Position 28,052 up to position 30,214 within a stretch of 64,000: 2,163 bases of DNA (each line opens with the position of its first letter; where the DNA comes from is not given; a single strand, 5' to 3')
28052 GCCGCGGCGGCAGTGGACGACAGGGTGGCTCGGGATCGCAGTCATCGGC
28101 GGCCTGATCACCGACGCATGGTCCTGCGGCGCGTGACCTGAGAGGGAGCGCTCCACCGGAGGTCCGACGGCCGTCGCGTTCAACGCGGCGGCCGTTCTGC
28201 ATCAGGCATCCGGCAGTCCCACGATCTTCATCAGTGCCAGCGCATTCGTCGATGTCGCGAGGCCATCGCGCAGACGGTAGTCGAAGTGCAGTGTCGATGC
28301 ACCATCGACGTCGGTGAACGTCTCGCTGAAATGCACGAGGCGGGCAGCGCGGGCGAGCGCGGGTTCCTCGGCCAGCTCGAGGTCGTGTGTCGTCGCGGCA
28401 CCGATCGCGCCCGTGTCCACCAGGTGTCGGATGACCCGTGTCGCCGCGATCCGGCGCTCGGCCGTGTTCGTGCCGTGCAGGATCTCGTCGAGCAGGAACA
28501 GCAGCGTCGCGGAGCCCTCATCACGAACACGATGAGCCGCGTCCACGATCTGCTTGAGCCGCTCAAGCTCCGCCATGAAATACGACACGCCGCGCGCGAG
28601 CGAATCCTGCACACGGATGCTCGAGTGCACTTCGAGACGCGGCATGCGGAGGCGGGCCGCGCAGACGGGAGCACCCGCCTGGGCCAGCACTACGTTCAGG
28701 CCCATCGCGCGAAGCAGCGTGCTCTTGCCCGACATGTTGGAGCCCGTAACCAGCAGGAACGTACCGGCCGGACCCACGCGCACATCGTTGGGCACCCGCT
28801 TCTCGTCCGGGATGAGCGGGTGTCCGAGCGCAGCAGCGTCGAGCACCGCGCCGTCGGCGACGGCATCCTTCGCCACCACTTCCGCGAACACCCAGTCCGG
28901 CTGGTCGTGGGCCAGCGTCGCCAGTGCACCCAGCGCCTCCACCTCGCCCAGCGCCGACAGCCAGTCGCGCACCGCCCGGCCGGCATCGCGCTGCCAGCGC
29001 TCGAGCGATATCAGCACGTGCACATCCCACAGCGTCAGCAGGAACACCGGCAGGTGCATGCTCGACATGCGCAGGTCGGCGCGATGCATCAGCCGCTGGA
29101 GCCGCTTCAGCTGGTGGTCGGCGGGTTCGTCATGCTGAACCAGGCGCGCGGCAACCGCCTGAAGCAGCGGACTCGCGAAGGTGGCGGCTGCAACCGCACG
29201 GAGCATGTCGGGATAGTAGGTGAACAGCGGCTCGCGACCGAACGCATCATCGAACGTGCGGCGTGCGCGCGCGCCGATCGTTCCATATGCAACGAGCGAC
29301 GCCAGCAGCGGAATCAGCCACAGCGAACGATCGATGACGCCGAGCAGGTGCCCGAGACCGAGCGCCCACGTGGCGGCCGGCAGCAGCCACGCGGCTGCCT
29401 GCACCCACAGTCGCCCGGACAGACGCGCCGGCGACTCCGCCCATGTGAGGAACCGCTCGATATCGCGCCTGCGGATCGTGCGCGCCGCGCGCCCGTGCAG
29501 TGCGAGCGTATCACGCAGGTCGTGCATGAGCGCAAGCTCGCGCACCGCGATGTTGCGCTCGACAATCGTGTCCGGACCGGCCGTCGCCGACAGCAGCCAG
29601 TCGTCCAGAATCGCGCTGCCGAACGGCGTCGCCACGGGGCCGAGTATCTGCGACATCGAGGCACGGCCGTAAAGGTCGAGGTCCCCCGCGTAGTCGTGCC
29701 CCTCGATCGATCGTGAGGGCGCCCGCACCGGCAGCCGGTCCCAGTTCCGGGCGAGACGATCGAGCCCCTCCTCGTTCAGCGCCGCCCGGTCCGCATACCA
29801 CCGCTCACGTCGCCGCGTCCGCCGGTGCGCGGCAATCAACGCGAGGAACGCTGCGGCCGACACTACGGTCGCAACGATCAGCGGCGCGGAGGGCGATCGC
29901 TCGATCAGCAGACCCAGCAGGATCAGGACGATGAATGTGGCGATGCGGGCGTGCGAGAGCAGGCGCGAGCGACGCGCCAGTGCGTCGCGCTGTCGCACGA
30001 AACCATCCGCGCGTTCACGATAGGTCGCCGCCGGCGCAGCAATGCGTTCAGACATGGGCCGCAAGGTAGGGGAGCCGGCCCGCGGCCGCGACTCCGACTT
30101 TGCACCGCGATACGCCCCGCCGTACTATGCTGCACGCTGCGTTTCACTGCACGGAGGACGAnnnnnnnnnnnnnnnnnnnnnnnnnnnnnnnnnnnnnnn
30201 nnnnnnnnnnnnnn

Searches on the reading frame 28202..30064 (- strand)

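Call 13: search_protein_families(library=pfam, proteins=[window:28202-30064:-], max_evalue=0.01)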
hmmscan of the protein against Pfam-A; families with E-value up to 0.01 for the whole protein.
window:28202-30064:- (620 aa): 3 families
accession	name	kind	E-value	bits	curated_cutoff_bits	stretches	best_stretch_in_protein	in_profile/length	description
PF00488.27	MutS_V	-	1.3e-23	84.4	30.2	1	438-619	2-174/188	MutS domain V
PF05192.23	MutS_III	-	0.00091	20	34.1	1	136-207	20-86/194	MutS domain III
PF13555.12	AAA_29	-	0.0013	18.9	27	1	427-454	16-42/61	P-loop containing region of AAA domain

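Call 57: search_protein_families(library=padloc, proteins=[window:28202-30064:-], max_evalue=0.01)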
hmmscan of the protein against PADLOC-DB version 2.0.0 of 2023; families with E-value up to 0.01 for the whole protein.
window:28202-30064:- (620 aa): 2 families
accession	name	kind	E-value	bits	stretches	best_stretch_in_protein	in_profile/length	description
PDLC04140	mad8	-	4.5e-05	21.1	1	424-474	18-67/314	mads_8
PDLC04135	mad3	-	0.0011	16.6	1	427-455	15-43/374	mads_3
